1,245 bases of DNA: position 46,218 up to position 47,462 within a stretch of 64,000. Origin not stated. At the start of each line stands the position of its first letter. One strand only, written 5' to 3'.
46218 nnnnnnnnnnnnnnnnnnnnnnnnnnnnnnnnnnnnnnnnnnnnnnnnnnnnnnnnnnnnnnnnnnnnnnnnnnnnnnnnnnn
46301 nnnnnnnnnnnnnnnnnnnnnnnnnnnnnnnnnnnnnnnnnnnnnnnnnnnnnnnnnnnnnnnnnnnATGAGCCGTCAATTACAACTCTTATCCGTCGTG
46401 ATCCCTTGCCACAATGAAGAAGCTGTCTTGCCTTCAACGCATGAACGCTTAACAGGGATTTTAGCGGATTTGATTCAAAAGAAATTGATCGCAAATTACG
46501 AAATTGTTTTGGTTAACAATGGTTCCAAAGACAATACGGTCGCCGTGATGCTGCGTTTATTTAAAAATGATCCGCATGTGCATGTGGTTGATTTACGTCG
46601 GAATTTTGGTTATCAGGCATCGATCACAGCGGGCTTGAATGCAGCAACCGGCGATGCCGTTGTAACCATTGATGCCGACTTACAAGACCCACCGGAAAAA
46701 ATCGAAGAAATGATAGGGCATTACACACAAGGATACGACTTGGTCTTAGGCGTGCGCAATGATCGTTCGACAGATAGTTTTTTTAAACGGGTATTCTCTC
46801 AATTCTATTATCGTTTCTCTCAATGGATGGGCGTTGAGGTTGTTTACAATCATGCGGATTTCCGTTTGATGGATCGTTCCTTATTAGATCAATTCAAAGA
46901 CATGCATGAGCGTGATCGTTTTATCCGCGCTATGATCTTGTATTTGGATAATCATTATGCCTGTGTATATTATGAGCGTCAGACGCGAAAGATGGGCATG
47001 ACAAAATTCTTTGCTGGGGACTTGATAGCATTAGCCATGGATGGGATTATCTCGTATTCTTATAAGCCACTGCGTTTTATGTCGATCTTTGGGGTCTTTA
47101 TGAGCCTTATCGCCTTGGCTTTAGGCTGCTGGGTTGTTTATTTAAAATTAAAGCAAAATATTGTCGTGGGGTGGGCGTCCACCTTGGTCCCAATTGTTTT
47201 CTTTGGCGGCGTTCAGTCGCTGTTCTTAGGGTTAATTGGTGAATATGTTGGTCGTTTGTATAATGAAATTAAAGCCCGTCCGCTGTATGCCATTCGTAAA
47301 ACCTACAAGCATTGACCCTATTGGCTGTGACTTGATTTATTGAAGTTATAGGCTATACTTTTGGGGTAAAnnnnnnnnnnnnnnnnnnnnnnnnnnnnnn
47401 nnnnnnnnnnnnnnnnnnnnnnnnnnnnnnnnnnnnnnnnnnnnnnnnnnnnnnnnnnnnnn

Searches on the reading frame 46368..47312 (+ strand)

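Call 10: search_protein_families(library=pfam, proteins=[window:46368-47312:+], max_evalue=0.0001)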
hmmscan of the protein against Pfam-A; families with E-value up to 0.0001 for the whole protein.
window:46368-47312:+ (315 aa): 3 families
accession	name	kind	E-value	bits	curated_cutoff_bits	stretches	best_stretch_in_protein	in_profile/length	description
PF00535.33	Glycos_transf_2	-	1.1e-34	120.2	23.3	1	9-174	1-165/168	Glycosyl transferase family 2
PF13641.12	Glyco_tranf_2_3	-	3.9e-06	27.5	27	1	8-164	3-146/230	Glycosyltransferase like family 2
PF10111.15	Glyco_tranf_2_2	-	3.2e-05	24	27.3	0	9-116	1-103/276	Glycosyltransferase like family 2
